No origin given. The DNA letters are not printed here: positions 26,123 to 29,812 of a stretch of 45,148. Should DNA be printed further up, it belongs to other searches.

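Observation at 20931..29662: Island cargo is a complete chaperone-usher-like fibre locus built from DUF4402/SCPU-like subunits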

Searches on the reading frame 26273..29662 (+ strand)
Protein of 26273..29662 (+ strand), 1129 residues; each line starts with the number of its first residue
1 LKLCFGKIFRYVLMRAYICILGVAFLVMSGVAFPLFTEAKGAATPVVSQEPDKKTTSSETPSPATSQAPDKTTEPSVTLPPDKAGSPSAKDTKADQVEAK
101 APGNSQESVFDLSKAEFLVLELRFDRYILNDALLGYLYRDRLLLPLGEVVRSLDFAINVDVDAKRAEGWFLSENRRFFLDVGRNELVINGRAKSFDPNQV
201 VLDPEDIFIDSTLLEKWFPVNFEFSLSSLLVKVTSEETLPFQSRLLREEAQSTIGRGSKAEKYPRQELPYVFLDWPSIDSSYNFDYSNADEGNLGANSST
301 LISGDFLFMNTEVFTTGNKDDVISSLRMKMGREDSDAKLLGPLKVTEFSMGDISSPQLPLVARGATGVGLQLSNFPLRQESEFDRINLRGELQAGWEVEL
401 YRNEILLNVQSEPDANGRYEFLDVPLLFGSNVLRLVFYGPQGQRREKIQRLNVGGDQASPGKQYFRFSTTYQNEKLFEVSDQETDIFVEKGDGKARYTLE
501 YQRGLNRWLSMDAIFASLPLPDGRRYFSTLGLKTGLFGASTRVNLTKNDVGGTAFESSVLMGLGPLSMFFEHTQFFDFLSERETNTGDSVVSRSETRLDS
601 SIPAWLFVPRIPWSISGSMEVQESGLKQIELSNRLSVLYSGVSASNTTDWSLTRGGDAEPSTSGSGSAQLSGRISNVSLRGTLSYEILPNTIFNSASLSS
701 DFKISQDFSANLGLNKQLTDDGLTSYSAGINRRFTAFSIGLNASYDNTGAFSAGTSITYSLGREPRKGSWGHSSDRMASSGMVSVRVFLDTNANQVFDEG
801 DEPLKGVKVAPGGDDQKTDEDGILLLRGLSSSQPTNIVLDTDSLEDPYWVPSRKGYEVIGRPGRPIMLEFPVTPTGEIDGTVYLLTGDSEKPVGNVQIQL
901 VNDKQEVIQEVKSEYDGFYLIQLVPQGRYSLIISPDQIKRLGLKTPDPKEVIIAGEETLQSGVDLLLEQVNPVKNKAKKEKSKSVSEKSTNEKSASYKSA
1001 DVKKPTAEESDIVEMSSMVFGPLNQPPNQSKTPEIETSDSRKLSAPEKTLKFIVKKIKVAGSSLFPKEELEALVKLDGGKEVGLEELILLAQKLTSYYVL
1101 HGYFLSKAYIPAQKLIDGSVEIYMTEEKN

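Call 4: search_protein_families(library=pfam, proteins=[window:26273-29662:+], max_evalue=1)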
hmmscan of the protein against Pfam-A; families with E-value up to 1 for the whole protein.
window:26273-29662:+ (1129 aa): 7 families
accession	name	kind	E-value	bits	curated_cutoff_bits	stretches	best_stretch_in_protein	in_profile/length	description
PF08479.16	POTRA_2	-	2e-15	56.8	24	1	1052-1126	1-75/76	POTRA domain, ShlB-type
PF13620.12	CarboxypepD_reg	-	6.9e-07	30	32.3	1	879-936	3-57/82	Carboxypeptidase regulatory-like domain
PF17210.9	SdrD_B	-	1.7e-06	28.6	29.7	1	888-933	19-64/112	SdrD B-like domain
PF07244.20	POTRA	-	0.001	20.2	21.3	1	1053-1105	2-54/79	Surface antigen variable number repeat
PF07833.16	Cu_amine_oxidN1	-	0.004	17.5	24.2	1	136-209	14-84/108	Copper amine oxidase N-terminal domain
PF11974.14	bMG3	-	0.0089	16.4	34.9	1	882-922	17-57/103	Bacterial alpha-2-macroglobulin MG3 domain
PF13715.12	CarbopepD_reg_2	-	0.08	13.4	32.2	0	886-934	7-51/88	CarboxypepD_reg-like domain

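Call 5: search_protein_families(library=ncbifam, proteins=[window:26273-29662:+], max_evalue=1)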
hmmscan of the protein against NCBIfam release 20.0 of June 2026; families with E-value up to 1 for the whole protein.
window:26273-29662:+ (1129 aa): 0 families

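Call 6: search_solved_structures(query=window:26273-29662:+, max_evalue=1, show_alignments=2)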
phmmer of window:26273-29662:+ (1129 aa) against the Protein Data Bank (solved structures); distinct sequences matched with E-value up to 1: 2.
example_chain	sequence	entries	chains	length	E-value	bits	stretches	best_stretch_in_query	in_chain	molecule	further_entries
2mhj_A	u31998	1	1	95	7.2e-07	30.6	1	1052-1125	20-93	TpsB4 protein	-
6wim_A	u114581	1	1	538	0.48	11.3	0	1039-1125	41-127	Outer membrane transporter CdiB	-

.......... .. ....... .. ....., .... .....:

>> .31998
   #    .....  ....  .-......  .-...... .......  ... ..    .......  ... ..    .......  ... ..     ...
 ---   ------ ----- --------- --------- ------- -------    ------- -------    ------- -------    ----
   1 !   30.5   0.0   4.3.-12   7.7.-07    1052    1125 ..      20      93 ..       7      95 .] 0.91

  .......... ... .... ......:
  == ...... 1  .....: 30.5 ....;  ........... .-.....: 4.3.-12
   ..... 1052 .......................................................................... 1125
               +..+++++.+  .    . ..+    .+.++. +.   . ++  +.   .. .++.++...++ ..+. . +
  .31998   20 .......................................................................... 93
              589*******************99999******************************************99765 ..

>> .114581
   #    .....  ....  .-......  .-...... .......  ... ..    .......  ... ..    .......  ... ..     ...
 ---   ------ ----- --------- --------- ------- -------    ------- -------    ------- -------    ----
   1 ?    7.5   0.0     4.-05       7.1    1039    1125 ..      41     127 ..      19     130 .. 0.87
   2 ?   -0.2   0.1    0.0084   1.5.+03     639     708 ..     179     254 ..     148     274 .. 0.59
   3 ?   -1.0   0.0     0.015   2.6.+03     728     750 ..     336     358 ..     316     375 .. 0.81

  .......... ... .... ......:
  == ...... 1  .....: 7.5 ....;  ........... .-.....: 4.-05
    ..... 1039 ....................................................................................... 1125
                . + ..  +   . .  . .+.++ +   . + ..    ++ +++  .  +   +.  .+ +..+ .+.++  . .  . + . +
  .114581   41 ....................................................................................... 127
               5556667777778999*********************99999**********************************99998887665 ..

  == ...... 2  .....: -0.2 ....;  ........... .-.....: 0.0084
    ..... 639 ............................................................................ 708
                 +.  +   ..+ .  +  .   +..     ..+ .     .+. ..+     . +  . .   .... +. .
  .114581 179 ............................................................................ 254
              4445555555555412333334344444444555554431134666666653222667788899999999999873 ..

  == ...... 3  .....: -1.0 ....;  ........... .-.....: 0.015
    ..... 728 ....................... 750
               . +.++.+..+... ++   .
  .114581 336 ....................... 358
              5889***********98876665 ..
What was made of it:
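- On Two-partner secretion transporter (TpsB/ShlB/FhaC): One POTRA_2 domain only (56.8 bits), and the ORF stops at its end (calls 4, 6).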

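Call 9: find_homologous_proteins(query=window:26273-29662:+, max_evalue=0.001)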
Query window:26273-29662:+ (1129 aa): 303 proteins with E <= 0.001 among 8000 candidates; the best 120 are listed.
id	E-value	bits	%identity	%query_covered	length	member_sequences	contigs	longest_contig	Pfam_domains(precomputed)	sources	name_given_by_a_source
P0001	0.0e+0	2478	100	99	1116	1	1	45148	PF08479.17,PF13620.13,PF17210.10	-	-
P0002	0.0e+0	1561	72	81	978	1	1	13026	PF13620.13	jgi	jgi:hypothetical protein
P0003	0.0e+0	1254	61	85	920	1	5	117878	PF13620.13,PF22904.4,PF17210.10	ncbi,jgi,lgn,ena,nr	ncbi:MAG: carboxypeptidase regulatory-like domain-containing protein [Nitrospina sp.]|jgi:hypothetic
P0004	0.0e+0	1247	58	81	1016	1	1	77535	-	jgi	jgi:hypothetical protein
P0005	0.0e+0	1247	59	80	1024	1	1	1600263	-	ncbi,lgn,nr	ncbi:MAG: hypothetical protein NPINA01_09090 [Nitrospinaceae bacterium]|nr:MAG: hypothetical protein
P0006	0.0e+0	1246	61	76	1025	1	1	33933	-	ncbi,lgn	-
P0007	0.0e+0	1242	58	80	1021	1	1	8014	-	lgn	-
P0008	0.0e+0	1225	58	80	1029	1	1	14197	-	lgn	-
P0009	0.0e+0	1155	56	84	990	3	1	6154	PF17802.8,PF13620.13,PF17210.10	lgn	-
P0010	0.0e+0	1122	55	86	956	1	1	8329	PF13620.13,PF17210.10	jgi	jgi:hypothetical protein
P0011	0.0e+0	1117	57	76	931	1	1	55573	PF13620.13,PF17210.10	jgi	-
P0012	0.0e+0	1092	56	77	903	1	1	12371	PF07833.17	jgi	-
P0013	8.0e-279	946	47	85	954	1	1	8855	PF17802.8,PF22904.4,PF17210.10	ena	-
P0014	1.4e-267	909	48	73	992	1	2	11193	PF17210.10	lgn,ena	-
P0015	6.8e-267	907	48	73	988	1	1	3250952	PF13620.13,PF22904.4,PF17210.10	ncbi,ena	-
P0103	5.0e-176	606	36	75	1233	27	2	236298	PF13620.13,PF22904.4,PF17210.10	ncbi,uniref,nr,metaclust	ncbi:hypothetical protein Ga0074115_101114 [endosymbiont of Ridgeia piscesae]|uniref:Carboxypeptidas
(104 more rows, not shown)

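Call 16: search_solved_structures(query=A1, max_evalue=10, show_alignments=3)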
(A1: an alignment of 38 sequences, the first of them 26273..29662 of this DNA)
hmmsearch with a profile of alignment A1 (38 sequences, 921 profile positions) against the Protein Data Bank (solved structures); distinct sequences matched with E-value up to 10: 5.
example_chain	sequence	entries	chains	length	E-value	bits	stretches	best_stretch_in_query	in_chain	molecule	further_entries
10ps_A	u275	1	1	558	2e-06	29.2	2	830-876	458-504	Serine-aspartate repeat-containing protein D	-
2zvy_A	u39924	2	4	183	0.14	13.1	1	416-500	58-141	Chemotaxis protein motB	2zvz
5y3z_A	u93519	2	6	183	0.15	13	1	416-500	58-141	Motility protein B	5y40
2zov_A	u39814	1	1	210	0.19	12.7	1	416-499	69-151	Chemotaxis protein motB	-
9lu9_F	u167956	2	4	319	0.89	10.4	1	416-500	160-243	MotB1,Motility protein B | Chimeric B subunit of MotA1B1 from Paenibacillus sp. TCA20 and MotAB from E. coli,Motility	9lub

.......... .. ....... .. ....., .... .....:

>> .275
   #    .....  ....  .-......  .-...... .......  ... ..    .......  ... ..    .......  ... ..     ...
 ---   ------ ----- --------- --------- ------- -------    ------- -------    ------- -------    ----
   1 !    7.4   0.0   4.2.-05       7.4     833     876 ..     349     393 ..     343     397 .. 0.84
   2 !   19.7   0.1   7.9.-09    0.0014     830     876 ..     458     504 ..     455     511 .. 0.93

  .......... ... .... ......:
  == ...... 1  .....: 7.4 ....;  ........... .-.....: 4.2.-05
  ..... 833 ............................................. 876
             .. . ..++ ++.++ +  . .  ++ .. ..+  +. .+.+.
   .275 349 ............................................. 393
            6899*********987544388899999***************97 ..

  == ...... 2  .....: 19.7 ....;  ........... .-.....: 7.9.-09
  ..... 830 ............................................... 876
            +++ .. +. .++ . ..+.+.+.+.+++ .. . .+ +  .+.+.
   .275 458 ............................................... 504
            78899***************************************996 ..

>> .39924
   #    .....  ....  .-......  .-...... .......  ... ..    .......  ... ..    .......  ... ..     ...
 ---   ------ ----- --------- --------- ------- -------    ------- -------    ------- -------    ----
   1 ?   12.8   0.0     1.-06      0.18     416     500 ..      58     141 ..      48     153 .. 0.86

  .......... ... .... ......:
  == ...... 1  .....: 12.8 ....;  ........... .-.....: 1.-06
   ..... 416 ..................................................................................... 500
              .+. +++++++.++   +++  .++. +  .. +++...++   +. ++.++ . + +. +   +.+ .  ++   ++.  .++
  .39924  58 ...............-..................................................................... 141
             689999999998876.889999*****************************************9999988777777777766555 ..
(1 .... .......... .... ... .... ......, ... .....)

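Call 19: find_encoding_contigs(protein=P0005, flank=10000, max_places=2)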
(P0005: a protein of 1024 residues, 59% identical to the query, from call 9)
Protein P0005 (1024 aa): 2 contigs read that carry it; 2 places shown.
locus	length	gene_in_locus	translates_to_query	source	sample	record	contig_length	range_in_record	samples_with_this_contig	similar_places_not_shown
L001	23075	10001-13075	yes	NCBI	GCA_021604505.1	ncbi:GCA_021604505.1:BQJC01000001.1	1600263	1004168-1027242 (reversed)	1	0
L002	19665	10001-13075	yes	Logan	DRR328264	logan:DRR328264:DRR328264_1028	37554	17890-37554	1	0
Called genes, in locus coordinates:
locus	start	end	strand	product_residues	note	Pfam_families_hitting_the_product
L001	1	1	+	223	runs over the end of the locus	PF01955:CbiZ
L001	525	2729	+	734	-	PF07715:Plug, PF00593:TonB_dep_Rec_b-barrel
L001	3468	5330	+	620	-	PF17152:CHASE8, PF00672:HAMP, PF00512:HisKA, PF02518:HATPase_c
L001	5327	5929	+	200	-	PF00072:Response_reg, PF00196:GerE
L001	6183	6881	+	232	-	PF14352:DUF4402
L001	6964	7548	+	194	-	PF14352:DUF4402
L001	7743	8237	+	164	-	PF14352:DUF4402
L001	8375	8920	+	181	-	PF14352:DUF4402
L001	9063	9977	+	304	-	PF00345:PapD_N (faint)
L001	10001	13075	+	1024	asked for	-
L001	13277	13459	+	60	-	-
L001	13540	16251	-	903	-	PF02629:CoA_binding (faint), PF13607:Succ_CoA_lig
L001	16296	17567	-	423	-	PF08442:ATP-grasp_2, PF24948:Citrate_synth_N (weak), PF16114:Citrate_bind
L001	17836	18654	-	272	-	PF03328:HpcH_HpaI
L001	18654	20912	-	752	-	PF01071:GARS_A (weak), PF02655:ATP-grasp_3, PF02786:CPSase_L_D2 (weak), PF13535:ATP-grasp_4, PF18603:LAL_C2, PF01070:FMN_dh, PF03060:NMO (weak), PF01070:FMN_dh, +4 more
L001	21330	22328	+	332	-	-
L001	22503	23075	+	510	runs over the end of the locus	PF13541:ChlI, PF00493:MCM (faint), PF00158:Sigma54_activat (faint), PF01078:Mg_chelatase, PF07728:AAA_5 (weak), PF13335:Mg_chelatase_C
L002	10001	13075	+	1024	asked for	-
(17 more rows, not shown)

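Call 20: find_encoding_contigs(protein=P0103, flank=10000, max_places=2)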
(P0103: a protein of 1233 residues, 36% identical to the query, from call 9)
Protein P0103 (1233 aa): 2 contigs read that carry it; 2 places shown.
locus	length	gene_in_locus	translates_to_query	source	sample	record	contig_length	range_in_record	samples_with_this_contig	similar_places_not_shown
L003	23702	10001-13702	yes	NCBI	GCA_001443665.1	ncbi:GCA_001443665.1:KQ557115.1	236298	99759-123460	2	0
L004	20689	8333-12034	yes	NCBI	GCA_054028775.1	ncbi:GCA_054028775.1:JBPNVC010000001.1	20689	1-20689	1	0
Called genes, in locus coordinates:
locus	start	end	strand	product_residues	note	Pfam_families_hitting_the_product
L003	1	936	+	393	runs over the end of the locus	PF25917:BSH_RND, PF25967:RND-MFP_C (weak), PF25975:CzcB_C (weak), PF25989:YknX_C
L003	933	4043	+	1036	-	PF00873:ACR_tran, PF03176:MMPL (faint), PF02355:SecD_SecF_C (faint)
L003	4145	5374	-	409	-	PF13365:Trypsin_2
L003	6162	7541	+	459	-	PF20161:VpsR, PF00158:Sigma54_activat, PF14532:Sigma54_activ_2, PF25601:AAA_lid_14, PF02954:HTH_8, PF13384:HTH_23 (faint), PF12728:HTH_17 (weak)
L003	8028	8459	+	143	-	PF14352:DUF4402 (weak)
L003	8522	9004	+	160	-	PF14352:DUF4402 (weak)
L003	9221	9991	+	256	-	-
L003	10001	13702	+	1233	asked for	PF13620:CarboxypepD_reg (faint), PF17210:SdrD_B (faint), PF22904:NOMO1-like_2nd (faint)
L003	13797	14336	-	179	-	PF14352:DUF4402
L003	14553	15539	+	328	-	PF01636:APH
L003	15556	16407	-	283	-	PF01242:PTPS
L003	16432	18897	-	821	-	PF00343:Phosphorylase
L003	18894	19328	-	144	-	PF04892:VanZ-LLP1 (faint)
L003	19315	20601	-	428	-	PF02844:GARS_N, PF01071:GARS_A, PF02655:ATP-grasp_3 (weak), PF02843:GARS_C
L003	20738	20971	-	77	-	-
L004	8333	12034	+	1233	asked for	PF13620:CarboxypepD_reg (faint), PF17210:SdrD_B (faint), PF22904:NOMO1-like_2nd (faint)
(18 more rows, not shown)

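Call 28: find_related_loci(query=A1, collection=genome_contigs, flank=8000)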
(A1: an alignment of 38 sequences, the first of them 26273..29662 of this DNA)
Query A1 (1129 aa) in genome_contigs; peptide patterns used: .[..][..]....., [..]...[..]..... (x = any residue, [..] = any of these).
599 stretches matched a pattern (row limit reached: there are more); 562 encode a relative of the query (tblastn E <= 1e-3); the best 80 are kept; 80 distinct loci.
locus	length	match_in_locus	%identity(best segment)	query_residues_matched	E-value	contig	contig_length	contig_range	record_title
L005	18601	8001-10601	45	97-967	0e+0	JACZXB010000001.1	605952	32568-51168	MAG: Candidatus Zixiibacteriota bacterium isolate B22T1B11 B22T1B11_NODE1, whole genome shotgun sequence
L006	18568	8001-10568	47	118-975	0e+0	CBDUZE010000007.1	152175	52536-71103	MAG TPA_asm: uncultured Alphaproteobacteria bacterium isolate SRR22302348_concoct_16 genome assembly, contig: ERZ2507359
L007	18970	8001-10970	44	39-968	0e+0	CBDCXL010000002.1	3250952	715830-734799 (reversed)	MAG: Nitrospinales bacterium isolate 4e79c772-6b72-4db0-bd25-b8212fbdc190 genome assembly, contig: contig_2, whole genom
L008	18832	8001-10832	48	96-972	0e+0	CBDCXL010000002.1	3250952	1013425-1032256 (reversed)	MAG: Nitrospinales bacterium isolate 4e79c772-6b72-4db0-bd25-b8212fbdc190 genome assembly, contig: contig_2, whole genom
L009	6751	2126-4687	41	116-968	0e+0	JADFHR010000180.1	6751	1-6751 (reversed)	MAG: Proteobacteria bacterium isolate B35T3L14 B35T3L14_NODE10933, whole genome shotgun sequence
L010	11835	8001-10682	40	85-967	0e+0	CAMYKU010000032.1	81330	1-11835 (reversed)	MAG: uncultured Alphaproteobacteria bacterium isolate FCS_M_Alpha_35 genome assembly, contig: scaffold_741, whole genome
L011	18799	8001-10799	39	60-999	0e+0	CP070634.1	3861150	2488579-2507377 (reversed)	MAG: Rhodospirillales bacterium isolate bin96 chromosome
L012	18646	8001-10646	38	117-1009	0e+0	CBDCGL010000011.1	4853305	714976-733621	MAG: Alphaproteobacteria bacterium isolate 1aaad041-7d8d-4bc2-879e-c771ea6528e9 genome assembly, contig: chromosome_2, w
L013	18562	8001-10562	39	116-967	0e+0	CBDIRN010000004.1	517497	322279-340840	MAG: uncultured Rhodospirillales bacterium isolate K1855-m1-bin08 genome assembly, contig: N-K1855-C303, whole genome sh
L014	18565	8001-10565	41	116-967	0e+0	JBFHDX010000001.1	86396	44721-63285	MAG: Alphaproteobacteria bacterium isolate Mix_sand07.2021.05.D.48 k141_180940_length_86396_cov_28.3046, whole genome sh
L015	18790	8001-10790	39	84-1004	0e+0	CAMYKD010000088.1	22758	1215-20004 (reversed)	MAG: uncultured Kiloniellales bacterium isolate ES_M_Alpha_08 genome assembly, contig: scaffold_2223, whole genome shotg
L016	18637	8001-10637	39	86-968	0e+0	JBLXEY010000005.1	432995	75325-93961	MAG: Rhodospirillales bacterium isolate ET02-02 T02maxbin_out.002RE.5K@5, whole genome shotgun sequence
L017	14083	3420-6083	38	88-967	0e+0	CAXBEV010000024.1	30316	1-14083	MAG TPA_asm: uncultured Rhodospirillales bacterium isolate ERR2762125_binner12_Refined_25 genome assembly, contig: ERZ34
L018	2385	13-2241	44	226-971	0e+0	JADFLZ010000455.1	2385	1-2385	MAG: Candidatus Zixiibacteriota bacterium isolate B55T3L14 B55T3L14_NODE60920, whole genome shotgun sequence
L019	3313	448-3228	38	55-968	0e+0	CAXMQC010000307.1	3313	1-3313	MAG: Akkermansiaceae bacterium isolate 07C-BC-St03_bin.29.orig genome assembly, contig: k141_1976259, whole genome shotg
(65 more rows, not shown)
